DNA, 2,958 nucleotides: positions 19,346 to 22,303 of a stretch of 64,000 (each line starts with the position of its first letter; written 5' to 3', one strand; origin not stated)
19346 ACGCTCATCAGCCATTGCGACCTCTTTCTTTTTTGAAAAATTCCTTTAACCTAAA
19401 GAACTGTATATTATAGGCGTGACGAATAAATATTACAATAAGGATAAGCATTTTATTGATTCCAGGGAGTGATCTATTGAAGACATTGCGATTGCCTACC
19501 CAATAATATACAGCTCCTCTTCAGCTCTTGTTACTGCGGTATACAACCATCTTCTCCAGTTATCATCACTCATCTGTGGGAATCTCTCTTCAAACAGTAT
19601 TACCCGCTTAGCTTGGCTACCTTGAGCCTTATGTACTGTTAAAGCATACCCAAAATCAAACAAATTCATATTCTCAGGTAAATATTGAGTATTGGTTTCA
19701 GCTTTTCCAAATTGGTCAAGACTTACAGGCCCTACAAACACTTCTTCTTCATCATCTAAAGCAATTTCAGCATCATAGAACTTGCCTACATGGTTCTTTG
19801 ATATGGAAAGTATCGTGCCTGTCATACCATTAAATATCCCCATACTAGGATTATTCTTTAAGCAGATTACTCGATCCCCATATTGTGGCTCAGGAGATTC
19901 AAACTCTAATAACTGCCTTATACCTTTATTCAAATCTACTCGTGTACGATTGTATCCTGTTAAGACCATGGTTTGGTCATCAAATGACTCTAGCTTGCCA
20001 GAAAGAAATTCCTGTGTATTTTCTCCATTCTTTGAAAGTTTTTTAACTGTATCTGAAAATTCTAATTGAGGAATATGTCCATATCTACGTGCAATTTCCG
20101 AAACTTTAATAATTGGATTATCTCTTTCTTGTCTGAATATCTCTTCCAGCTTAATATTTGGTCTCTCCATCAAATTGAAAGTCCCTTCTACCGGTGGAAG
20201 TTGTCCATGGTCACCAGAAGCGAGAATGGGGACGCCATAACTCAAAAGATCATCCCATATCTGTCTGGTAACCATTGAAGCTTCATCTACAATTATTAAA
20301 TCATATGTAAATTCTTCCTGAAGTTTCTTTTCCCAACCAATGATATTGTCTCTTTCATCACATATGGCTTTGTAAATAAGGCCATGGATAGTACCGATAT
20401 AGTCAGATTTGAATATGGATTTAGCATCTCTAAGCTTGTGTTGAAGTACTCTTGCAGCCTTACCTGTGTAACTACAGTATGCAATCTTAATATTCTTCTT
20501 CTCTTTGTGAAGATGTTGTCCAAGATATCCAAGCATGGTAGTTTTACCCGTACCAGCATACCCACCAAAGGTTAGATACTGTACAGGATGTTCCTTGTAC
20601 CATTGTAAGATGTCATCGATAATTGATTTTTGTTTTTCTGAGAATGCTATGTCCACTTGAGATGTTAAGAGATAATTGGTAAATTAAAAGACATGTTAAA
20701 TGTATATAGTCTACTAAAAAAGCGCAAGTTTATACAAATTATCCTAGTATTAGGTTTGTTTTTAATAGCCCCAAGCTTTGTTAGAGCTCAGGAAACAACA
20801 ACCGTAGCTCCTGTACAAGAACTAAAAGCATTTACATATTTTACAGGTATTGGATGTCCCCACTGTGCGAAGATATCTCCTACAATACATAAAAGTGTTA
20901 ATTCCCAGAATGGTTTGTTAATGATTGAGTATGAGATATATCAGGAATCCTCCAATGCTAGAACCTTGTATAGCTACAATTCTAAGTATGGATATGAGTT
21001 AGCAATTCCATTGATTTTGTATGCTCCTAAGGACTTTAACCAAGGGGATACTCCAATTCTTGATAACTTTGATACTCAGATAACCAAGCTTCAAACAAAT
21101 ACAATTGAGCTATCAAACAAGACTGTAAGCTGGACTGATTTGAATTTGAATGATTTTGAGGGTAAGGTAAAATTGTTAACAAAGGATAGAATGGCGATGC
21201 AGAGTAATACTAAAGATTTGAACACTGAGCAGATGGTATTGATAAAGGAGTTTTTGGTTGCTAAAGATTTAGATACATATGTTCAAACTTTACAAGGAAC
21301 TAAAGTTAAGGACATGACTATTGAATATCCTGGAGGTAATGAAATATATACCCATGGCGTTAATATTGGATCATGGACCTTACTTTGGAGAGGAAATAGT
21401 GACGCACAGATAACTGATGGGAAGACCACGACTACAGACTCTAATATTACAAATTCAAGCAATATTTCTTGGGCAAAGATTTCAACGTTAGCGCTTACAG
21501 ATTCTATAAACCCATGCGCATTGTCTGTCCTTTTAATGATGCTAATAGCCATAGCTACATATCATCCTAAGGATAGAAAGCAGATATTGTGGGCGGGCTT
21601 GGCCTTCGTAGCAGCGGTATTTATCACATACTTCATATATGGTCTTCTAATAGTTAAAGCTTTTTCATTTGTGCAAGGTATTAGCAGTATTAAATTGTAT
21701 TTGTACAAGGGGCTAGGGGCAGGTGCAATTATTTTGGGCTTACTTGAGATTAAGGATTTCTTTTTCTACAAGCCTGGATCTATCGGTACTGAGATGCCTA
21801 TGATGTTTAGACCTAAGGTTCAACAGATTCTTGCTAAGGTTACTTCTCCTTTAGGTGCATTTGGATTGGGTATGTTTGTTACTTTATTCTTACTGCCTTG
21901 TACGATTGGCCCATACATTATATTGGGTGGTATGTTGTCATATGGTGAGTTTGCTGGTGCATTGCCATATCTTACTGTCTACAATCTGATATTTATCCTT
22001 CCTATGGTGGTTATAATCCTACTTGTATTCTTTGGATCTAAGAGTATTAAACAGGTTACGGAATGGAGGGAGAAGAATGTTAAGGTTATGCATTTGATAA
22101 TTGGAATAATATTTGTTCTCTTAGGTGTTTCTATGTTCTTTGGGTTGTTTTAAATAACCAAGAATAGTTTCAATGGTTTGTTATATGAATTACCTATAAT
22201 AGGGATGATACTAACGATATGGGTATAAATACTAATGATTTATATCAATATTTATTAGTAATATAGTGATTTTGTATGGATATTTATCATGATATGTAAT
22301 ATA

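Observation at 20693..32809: Candidate disulfide-dependent cell-surface system: a Trx-CcdA fusion plus tandemly duplicated anchored/secreted Cys-rich gene pairs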

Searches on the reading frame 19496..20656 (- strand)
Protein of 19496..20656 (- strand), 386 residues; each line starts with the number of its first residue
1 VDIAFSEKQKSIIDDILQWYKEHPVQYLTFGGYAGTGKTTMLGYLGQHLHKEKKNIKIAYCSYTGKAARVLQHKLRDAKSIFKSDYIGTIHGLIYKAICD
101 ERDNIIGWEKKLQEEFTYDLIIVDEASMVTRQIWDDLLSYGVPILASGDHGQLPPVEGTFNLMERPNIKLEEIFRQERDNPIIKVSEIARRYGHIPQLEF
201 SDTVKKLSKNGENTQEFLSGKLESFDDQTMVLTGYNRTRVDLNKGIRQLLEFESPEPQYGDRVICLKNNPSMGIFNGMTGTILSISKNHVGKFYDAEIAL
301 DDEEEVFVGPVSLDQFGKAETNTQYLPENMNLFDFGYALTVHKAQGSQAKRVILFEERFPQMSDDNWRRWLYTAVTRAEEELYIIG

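Call 3: search_protein_families(library=pfam, proteins=[window:19496-20656:-], max_evalue=1)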
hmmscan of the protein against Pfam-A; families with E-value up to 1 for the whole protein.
window:19496-20656:- (386 aa): 22 families
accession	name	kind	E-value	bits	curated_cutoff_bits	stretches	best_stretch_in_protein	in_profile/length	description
PF13604.12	AAA_30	-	1.6e-18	67.5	27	1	6-196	3-174/191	AAA domain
PF13538.12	UvrD_C_2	-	3.9e-17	62.3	27.4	1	336-385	2-52/52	UvrD-like helicase C-terminal domain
PF13245.12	AAA_19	-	2.3e-16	60.6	25.1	1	31-156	17-132/134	AAA domain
PF05970.20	PIF1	-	7.2e-09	36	25.9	1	6-137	3-122/223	PIF1-like helicase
PF01443.25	Viral_helicase1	-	8.4e-08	32.7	21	1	322-385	161-227/228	Viral superfamily 1 RNA helicase core domain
PF18335.7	SH3_13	-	7.7e-07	29.3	41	1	258-288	27-57/65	ATP-dependent RecD-like DNA helicase SH3 domain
PF00580.27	UvrD-helicase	-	4.8e-06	26.9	23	1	34-110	22-102/271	UvrD/REP helicase N-terminal domain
PF05127.21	NAT10_TcmA_helicase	-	2.7e-05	24.6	22.7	1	35-151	7-124/176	RNA cytidine acetyltransferase NAT10/TcmA, helicase domain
PF24883.2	NPHP3_N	-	9.6e-05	23.1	24.8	1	16-76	12-73/164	Nephrocystin 3, N-terminal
PF13086.12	AAA_11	-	0.00054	20.3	27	1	111-156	207-253/257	AAA domain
PF13361.12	UvrD_C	-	0.00056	19.9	25.6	1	339-385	290-346/350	UvrD-like helicase C-terminal domain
PF09848.15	SLFN-g3_helicase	-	0.0016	18.2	24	1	32-128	8-90/354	Schlafen group 3, DNA/RNA helicase domain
PF25199.1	nSTAND_NTPase5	-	0.0028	17.9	34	1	12-62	28-77/145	Novel STAND NTPase 5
PF13401.12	AAA_22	-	0.0051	17.6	27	1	32-138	12-105/130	AAA domain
PF13191.12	AAA_16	-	0.01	16.8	32.6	1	26-149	25-104/167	AAA ATPase domain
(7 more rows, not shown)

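Call 87: search_protein_families(library=padloc, proteins=[window:19496-20656:-], max_evalue=0.01)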
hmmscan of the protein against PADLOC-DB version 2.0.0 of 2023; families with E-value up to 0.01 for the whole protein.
window:19496-20656:- (386 aa): 34 families (the best 25 are shown)
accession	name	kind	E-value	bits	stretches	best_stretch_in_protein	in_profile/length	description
PDLC04476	PDC-M16A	-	1.5e-43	147.2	3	1-141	1-141/691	-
PDLC04475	PDC-M16A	-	9.5e-41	138.1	3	3-141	10-148/721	-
PDLC01734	typeIV_RecD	-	7.5e-35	118.4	1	3-386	338-716/763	RecD_0_IVD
PDLC04472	PDC-M16A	-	9.7e-33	111.5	3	334-385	647-698/930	-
PDLC05065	PDC-S68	-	4.9e-21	72.3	2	32-156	627-745/1221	-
PDLC01148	RecD_like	-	7e-21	72.2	1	3-386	312-680/719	RecD/Tra ATPase fused to N-terminal HHH domain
PDLC05064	PDC-S68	-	5.9e-20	68.6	2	260-384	993-1096/1273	-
PDLC05066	PDC-S68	-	2.1e-18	63.8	2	31-156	599-721/1202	-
PDLC04474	PDC-M16A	-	1.2e-17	61.7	2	332-384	645-700/917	-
PDLC05035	PDC-S53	-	3.3e-12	43.3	2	32-134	517-594/900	-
PDLC00122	GajB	-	3e-11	40.9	2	34-99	25-88/502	UrvD helicase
PDLC00132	GajB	-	4.4e-09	33.5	1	31-113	22-103/625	UrvD helicase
PDLC02372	Nhi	-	1.2e-07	28.7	1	6-152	184-299/470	-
PDLC02350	AbiO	-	1.8e-07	28.3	1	6-140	180-280/468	AbiO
PDLC04470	PDC-M16A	-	3.8e-06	23.3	1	326-384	619-677/895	-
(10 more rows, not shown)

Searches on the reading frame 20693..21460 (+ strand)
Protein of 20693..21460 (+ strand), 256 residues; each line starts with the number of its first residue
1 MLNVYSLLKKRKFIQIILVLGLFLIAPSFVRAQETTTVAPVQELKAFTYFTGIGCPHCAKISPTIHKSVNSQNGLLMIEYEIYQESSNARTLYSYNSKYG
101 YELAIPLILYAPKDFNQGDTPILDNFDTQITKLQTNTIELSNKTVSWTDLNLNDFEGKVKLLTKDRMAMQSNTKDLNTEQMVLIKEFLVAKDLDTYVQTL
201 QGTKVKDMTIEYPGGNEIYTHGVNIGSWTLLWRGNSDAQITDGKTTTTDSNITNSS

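Call 53: search_protein_families(library=pfam, proteins=[window:20693-21460:+], max_evalue=10)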
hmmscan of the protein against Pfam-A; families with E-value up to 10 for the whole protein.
seq(256 aa): 0 families

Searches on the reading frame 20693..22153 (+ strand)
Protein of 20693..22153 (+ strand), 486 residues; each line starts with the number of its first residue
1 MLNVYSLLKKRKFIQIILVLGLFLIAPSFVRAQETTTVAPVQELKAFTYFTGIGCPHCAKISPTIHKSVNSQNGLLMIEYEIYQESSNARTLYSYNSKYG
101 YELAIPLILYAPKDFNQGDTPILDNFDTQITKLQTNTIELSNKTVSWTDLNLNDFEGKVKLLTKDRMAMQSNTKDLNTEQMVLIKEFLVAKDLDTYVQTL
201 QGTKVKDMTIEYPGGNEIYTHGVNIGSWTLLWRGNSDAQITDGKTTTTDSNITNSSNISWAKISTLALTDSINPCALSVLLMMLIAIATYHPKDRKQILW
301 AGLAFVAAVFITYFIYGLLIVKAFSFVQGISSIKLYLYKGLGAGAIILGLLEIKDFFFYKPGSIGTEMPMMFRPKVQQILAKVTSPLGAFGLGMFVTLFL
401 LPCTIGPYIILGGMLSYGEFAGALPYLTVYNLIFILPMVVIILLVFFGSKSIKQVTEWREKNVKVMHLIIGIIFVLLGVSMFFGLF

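Call 3: search_protein_families(library=pfam, proteins=[window:20693-22153:+], max_evalue=1)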
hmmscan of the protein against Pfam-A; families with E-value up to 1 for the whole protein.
window:20693-22153:+ (486 aa): 1 family
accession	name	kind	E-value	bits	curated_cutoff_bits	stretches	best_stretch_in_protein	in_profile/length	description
PF11139.14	SfLAP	-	5.9e-07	29.6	35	1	264-482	2-208/213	Sap, sulfolipid-1-addressing protein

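Call 9: search_protein_families(library=ncbifam, proteins=[window:20693-22153:+], max_evalue=1)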
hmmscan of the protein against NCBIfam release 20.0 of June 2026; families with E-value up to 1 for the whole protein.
window:20693-22153:+ (486 aa): 2 families
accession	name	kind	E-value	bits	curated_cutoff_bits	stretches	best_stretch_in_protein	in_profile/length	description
NF040495.1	tranport_ArsG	equivalog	1.6e-06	27.7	200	1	259-483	6-222/225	aromatic aminobenezylarsenical efflux permease ArsG family transporter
TIGR04287.1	exosort_XrtK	exception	0.54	9.8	55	1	280-329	78-127/163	exosortase K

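Call 54: search_solved_structures(query=window:20693-22153:+, max_evalue=10)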
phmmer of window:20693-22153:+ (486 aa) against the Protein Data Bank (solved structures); distinct sequences matched with E-value up to 10: 10.
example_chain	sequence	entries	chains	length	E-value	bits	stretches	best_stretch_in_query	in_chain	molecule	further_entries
5vkv_A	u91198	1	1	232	0.0039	19.3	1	382-486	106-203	Cytochrome c-type biogenesis protein CcdA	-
9edl_A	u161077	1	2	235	0.3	13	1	29-83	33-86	Conserved hypothetical lipoprotein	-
7p64_J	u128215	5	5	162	1.1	11.2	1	405-481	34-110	NADH-quinone oxidoreductase subunit J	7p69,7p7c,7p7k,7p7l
4k2d_A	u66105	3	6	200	1.1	11.1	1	38-74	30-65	Thiol:disulfide interchange protein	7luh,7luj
3rko_J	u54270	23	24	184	1.2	11.1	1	405-481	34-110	NADH-QUINONE OXIDOREDUCTASE SUBUNIT J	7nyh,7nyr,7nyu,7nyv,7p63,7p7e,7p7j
7p61_J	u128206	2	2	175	1.3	10.9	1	405-481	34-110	NADH-quinone oxidoreductase subunit J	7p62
3dvw_A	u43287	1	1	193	1.6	10.6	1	48-85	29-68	Thiol:disulfide interchange protein DsbA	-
3hz8_A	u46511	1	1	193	1.6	10.6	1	48-85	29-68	Thiol:disulfide interchange protein DsbA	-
3a3t_A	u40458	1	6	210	1.9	10.4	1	48-85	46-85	Thiol:disulfide interchange protein DsbA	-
5szh_A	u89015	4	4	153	6.4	8.6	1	145-208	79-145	MICAL C-terminal-like protein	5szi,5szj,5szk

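Call 81: find_related_loci(query=A5, collection=metagenome_contigs, flank=10000)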
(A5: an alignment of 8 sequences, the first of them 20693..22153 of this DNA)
Query A5 (486 aa) in metagenome_contigs; peptide patterns used: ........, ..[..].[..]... (x = any residue, [..] = any of these).
167 stretches matched a pattern; 30 encode a relative of the query (tblastn E <= 1e-3); 30 distinct loci.
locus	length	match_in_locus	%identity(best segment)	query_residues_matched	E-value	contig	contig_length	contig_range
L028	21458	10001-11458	93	1-486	0e+0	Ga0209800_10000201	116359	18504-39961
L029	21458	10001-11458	90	1-486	0e+0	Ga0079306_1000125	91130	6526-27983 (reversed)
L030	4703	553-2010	89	1-486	0e+0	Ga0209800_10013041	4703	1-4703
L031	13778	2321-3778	87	1-486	0e+0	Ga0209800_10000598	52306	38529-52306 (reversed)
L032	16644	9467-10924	87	1-486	0e+0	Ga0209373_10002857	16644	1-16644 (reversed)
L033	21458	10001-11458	85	1-486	0e+0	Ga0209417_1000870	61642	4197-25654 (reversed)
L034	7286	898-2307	82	1-486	0e+0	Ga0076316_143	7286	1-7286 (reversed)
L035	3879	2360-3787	65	1-486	0e+0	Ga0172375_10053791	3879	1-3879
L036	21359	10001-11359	60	27-484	0e+0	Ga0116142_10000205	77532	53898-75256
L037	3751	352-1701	59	30-484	0e+0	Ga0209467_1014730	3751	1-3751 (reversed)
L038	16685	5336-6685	58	30-484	0e+0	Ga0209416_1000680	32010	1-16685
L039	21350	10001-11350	58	30-484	0e+0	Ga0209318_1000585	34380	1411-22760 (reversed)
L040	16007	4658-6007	58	30-484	0e+0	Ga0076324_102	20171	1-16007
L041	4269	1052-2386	47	43-481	2e-138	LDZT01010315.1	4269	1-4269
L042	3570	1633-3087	44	5-485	3e-139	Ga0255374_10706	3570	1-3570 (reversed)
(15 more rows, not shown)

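Call 87: search_protein_families(library=padloc, proteins=[window:20693-22153:+], max_evalue=0.01)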
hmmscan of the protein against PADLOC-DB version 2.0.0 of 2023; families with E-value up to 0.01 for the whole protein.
window:20693-22153:+ (486 aa): 0 families

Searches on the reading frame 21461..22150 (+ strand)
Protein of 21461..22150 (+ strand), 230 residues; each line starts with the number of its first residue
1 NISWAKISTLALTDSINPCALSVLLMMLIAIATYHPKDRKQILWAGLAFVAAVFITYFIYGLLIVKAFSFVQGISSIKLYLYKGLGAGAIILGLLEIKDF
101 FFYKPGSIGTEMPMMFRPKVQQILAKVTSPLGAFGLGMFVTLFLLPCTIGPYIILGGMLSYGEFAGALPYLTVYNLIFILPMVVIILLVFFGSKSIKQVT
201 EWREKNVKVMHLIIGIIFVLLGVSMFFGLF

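Call 53: search_protein_families(library=pfam, proteins=[window:21461-22150:+], max_evalue=10)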
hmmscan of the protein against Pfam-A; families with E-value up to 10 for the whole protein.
seq(230 aa): 3 families
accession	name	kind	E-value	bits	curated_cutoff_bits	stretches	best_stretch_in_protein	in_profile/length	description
PF11139.14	SfLAP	-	4.1e-08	33.4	35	1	8-226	2-208/213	Sap, sulfolipid-1-addressing protein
PF12036.14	DUF3522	-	0.18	12.4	29.3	1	178-227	121-169/188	Protein of unknown function (DUF3522)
PF18949.5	DUF5693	-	7.3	5.4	29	1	175-225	443-497/609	Family of unknown function (DUF5693)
